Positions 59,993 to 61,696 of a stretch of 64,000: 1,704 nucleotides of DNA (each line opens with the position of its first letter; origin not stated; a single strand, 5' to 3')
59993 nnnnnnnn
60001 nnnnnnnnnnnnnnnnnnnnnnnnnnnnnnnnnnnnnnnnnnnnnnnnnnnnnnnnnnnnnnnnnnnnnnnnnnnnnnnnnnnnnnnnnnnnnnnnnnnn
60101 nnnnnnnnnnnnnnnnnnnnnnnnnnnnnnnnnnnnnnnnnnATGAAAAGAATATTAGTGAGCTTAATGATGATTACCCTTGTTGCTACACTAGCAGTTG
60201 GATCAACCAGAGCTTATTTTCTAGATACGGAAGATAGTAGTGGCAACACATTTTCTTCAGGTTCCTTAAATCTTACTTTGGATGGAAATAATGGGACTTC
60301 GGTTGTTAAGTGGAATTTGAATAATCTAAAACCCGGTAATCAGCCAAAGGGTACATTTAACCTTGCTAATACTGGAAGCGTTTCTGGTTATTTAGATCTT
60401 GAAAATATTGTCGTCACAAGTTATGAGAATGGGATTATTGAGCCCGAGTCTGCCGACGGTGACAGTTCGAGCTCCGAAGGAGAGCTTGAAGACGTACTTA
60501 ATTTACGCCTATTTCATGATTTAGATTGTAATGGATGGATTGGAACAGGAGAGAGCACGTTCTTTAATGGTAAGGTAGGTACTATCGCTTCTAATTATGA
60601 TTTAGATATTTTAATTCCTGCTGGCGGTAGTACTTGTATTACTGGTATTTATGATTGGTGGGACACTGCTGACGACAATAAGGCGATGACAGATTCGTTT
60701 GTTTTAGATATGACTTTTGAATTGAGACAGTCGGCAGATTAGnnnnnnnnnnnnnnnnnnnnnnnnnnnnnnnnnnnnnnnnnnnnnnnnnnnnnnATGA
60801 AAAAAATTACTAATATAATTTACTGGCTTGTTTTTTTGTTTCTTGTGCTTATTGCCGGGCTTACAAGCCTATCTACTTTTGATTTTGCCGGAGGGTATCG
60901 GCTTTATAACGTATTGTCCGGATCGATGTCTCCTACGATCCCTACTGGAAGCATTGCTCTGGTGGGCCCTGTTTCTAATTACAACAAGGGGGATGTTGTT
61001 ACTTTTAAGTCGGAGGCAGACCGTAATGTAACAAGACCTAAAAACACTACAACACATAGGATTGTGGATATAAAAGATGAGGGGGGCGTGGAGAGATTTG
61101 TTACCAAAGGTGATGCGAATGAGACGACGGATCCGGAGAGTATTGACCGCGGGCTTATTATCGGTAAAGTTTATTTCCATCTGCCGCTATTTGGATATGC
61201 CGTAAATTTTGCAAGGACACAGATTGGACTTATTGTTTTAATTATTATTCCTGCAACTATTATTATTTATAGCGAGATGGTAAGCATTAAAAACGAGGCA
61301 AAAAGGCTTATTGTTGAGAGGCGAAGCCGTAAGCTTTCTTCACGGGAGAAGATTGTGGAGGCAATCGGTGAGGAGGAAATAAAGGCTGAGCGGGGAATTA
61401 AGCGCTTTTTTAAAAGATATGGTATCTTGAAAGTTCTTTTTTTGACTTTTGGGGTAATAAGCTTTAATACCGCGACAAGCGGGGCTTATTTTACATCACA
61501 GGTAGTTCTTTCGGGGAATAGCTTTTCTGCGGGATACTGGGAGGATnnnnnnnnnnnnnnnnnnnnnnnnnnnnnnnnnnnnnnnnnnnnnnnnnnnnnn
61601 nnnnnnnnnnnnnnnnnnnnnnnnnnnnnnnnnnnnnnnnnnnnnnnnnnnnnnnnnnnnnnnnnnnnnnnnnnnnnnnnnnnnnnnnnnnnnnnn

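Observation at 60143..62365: TasA/camelysin-like protein paired with a SipW-type signal peptidase fused to a lamin-tail-domain extension carrying a second cognate-like motif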

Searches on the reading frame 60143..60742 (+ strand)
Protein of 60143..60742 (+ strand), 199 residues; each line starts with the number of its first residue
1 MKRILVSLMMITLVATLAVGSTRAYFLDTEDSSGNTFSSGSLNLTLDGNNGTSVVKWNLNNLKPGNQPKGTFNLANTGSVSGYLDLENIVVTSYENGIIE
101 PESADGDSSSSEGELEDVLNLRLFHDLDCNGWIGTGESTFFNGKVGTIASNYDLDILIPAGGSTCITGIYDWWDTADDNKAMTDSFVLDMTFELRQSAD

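Call 3: search_protein_families(library=pfam, proteins=[window:60143-60742:+], max_evalue=0.1)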
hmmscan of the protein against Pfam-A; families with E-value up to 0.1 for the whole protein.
window:60143-60742:+ (199 aa): 1 family
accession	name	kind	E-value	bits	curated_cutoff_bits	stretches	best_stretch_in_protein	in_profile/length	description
PF12389.13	Peptidase_M73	-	8.9e-11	42.4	22.5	1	2-93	4-85/196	Camelysin metallo-endopeptidase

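Call 4: search_protein_families(library=ncbifam, proteins=[window:60143-60742:+], max_evalue=0.1)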
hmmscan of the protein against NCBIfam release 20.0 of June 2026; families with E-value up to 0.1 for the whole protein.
window:60143-60742:+ (199 aa): 2 families
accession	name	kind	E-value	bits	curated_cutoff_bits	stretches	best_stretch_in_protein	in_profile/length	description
NF046066.1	BioflmMtrxTasA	equivalog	1.3e-06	28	450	1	6-112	9-106/264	biofilm matrix protein TasA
TIGR04088.1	cognate_SipW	domain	0.0031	17.6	19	1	13-42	6-34/34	SipW-dependent-type signal peptide-containing protein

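Call 31: find_homologous_proteins(query=window:60143-60742:+, max_evalue=0.001)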
Query window:60143-60742:+ (199 aa): 46 proteins with E <= 0.001 among 403 candidates.
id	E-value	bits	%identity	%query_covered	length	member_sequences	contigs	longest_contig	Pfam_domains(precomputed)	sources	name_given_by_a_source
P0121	7.4e-120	416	100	95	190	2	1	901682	PF12389.14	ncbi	-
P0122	9.6e-91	321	74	99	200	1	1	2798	PF12389.14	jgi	-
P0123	3.5e-90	319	72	99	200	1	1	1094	PF12389.14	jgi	jgi:predicted ribosomally synthesized peptide with SipW-like signal peptide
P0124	2.3e-88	313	72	99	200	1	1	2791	PF12389.14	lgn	-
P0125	6.9e-88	311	69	100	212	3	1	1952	PF12389.14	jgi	-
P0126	2.4e-87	310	71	99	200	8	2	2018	PF12389.14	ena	-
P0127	1.4e-86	307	70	99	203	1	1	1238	PF12389.14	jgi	jgi:predicted ribosomally synthesized peptide with SipW-like signal peptide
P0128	4.7e-86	305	69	100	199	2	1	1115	PF12389.14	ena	-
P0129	6.0e-86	305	70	99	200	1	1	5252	PF12389.14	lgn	-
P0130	1.6e-85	304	69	99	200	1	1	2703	PF12389.14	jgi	-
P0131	1.5e-84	301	71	99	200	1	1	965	PF12389.14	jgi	jgi:predicted ribosomally synthesized peptide with SipW-like signal peptide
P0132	5.6e-83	295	67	100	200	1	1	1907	PF12389.14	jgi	jgi:predicted ribosomally synthesized peptide with SipW-like signal peptide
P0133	2.3e-80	287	67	99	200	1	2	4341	PF12389.14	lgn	-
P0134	6.4e-79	282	70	86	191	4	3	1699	PF12389.14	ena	-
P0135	1.9e-78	281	66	99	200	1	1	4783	PF12389.14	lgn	-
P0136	4.0e-75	270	64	99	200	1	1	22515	PF12389.14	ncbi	-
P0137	9.6e-75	269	62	99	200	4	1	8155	PF12389.14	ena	-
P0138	1.2e-74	268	61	99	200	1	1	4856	PF12389.14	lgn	-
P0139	1.2e-73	265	61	99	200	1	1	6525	PF12389.14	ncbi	-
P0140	3.4e-71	257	60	99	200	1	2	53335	PF12389.14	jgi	jgi:predicted ribosomally synthesized peptide with SipW-like signal peptide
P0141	1.6e-68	248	58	99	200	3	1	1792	PF12389.14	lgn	-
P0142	2.7e-67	244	56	99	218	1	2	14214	PF12389.14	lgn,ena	-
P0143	6.0e-65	237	59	95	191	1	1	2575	PF12389.14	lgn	-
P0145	3.5e-62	228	55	98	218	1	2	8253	PF12389.14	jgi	jgi:predicted ribosomally synthesized peptide with SipW-like signal peptide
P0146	4.2e-61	224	55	99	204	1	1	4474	PF12389.14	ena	-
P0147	1.5e-60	222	52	99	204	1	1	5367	PF12389.14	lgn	-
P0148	9.1e-60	220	53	99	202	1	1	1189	PF12389.14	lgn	-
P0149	4.5e-59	217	54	99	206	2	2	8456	PF12389.14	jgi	jgi:spore coat-associated protein N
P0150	1.1e-56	210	51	100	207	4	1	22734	PF12389.14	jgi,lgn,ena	-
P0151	2.8e-56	208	50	99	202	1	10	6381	PF12389.14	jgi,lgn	-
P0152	6.4e-56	207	54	98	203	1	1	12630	PF12389.14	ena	-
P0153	6.6e-56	207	54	98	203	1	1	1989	PF12389.14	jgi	-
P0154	1.1e-55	206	51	98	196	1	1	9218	PF12389.14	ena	-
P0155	2.5e-55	205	54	98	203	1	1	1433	PF12389.14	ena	-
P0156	3.6e-55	205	54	98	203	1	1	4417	PF12389.14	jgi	-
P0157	8.4e-55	203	53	99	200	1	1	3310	PF12389.14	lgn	-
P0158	1.1e-54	203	51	97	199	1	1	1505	PF12389.14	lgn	-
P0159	1.6e-54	203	53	98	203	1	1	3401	PF12389.14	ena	-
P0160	1.1e-7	50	45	41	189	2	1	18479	PF12389.14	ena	-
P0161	2.3e-6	45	43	40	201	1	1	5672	PF12389.14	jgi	jgi:predicted ribosomally synthesized peptide with SipW-like signal peptide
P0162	2.6e-6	45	42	41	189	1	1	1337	PF12389.14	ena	-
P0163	3.7e-6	45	42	41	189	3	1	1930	PF12389.14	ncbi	-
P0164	8.6e-5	40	41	32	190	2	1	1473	PF12389.14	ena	-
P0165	2.4e-4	39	46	26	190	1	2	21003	PF12389.14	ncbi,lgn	-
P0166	2.6e-4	39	44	26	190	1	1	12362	PF12389.14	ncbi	-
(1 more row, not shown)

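Call 35: find_encoding_contigs(protein=P0121, flank=10000, max_places=2)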
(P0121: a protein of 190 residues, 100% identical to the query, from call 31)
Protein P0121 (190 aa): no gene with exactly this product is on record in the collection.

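Call 41: predict_structure(alignment_id=A2)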
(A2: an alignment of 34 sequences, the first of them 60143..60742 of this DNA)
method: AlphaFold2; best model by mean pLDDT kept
length: 199 residues; sequences in the alignment: 34
mean_pLDDT: 84.0   pTM: 0.71
mean pLDDT of the five models: 84.0, 80.1, 79.4, 78.9, 77.0
residues with pLDDT >= 90: 103; 70-90: 65; 50-70: 16; < 50: 15
segments of 3 or more residues with pLDDT < 50: 23-37
pLDDT, mean of each block of 10 residues (from residue 1): 69 64 47 52 88 85 88 94 95 88 82 89 96 94 96 95 96 85 91 87
secondary structure, 60 per line:
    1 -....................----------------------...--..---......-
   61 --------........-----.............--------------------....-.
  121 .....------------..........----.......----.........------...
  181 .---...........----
elements in order: H2-21 E44-46 E54-59 E69-76 E82-94 H115-118 E120-125 E138-144 E152-158 E163-171 H178-181 E185-195

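Call 43: fold_search(model_id=the predicted structure, library=pdb)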
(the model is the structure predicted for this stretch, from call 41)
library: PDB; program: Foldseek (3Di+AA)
matches with E <= 10: 1338; with E <= 0.001: 1
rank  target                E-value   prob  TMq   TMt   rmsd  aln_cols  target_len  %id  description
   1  8aur_A                2.3e-04  1.00  0.46  0.41   5.6       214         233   15  Cryo-EM structure of a TasA fibre (released 2022-11-30)
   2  5of1_A                2.5e-03  1.00  0.41  0.40  10.8       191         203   15  The structural versatility of TasA in B. subtilis biofilm formation (released 2018-03-21)
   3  5azw_A                3.4e-03  1.00  0.29  0.52   6.0       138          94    9  Crystal structure of p24beta1 GOLD domain (released 2016-09-14)
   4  3nkg_A                5.0e-03  0.85  0.28  0.31  10.3       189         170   10  Crystal Structure of GEBA250068378 from Sulfurospirillum deleyianum (released 2010-08-18)
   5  7dda                  1.0e-02  0.66  0.23  0.32   8.7       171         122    9  Envelope protein VP37 a crystal structure from White Spot Syndrome Virus (released 2021-06-23)
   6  8b5l_v                1.2e-02  0.98  0.25  0.30   7.5       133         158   10  Cryo-EM structure of ribosome-Sec61-TRAP (TRanslocon Associated Protein) translocon complex (released 2023-03-01)
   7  5ykv_B                1.3e-02  0.69  0.21  0.30   9.0       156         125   10  The crystal structure of Macrobrachium rosenbergii nodavirus P-domain (released 2018-10-24)
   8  5ykx_A                1.3e-02  0.66  0.22  0.31   9.0       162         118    9  The crystal structure of Macrobrachium rosenbergii nodavirus P-domain with Cd ion (released 2018-10-24)
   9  8iq9_B                1.5e-02  0.35  0.21  0.10  12.0       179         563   13  Crystal structure of trimeric K2-2 TSP in complex with tetrasaccharide and octasaccharide (released 2024-02-21)
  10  2zai_B                1.6e-02  0.25  0.18  0.10  14.9       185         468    8  Crystal structure of the soluble domain of STT3 from P. furiosus (released 2007-12-11)
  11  8iqe_D                1.8e-02  0.44  0.23  0.10  13.9       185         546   14  Crystal structure of tetrameric K2-2 TSP (released 2024-02-21)
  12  9fh8_B                2.0e-02  0.69  0.25  0.21   7.0       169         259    8  Crystal structure of the SPD-2 domain of Apis dorsata CEP192 (released 2025-03-26)
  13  4lr4_C                2.1e-02  0.89  0.33  0.22   8.3       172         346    6  Crystal structure of a putative secreted protein (EUBREC_3654) from Eubacterium rectale at 2.43 A resolution (released 2013-09-18)
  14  7fe0_A                2.1e-02  0.60  0.27  0.28  16.7       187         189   10  AvmM Catalyzes Macrocyclization in Alchivemycin A Biosynthesis (released 2021-09-01)
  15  7vrn_I                2.1e-02  0.13  0.17  0.10  23.2       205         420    9  Structure of infectious bursal disease virus Gt strain (released 2022-03-30)
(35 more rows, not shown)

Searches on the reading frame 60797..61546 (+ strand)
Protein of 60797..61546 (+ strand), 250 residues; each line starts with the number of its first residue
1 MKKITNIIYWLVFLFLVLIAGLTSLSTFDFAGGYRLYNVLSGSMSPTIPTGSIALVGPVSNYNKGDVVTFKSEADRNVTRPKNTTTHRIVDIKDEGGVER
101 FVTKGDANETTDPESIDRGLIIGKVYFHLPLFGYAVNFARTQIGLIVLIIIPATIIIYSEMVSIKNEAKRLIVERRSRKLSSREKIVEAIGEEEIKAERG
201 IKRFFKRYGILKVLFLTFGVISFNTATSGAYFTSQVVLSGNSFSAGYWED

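Call 46: search_protein_representatives(protein=window:60797-61546:+)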
Query: 250 residues. Proteins with E-value up to 0.001 (for the whole library): 18296; up to 1e-10: 5720; up to 1e-30: 191. The best 150 are listed.
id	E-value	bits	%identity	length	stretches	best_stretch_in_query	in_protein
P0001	3.5e-142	488.0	90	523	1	1-250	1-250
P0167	4.8e-60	219.2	53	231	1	2-202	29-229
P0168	1.1e-58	214.8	45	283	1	2-249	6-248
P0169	9.2e-53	195.4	48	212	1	2-207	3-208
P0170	1.1e-52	195.2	45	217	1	5-207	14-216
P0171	7.2e-52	192.5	42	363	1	4-249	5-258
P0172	4.3e-50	186.6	45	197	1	3-178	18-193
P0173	6.3e-50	186.1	44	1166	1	4-245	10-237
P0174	2.6e-49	184.1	53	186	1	6-183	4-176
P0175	5.3e-48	179.8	48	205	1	5-206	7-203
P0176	2.5e-47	177.6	52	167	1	44-207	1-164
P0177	4.1e-47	176.9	41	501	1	4-249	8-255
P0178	6.6e-47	176.2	44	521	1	5-216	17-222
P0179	1.1e-46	175.5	45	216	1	2-201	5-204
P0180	1.6e-46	175.0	46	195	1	11-207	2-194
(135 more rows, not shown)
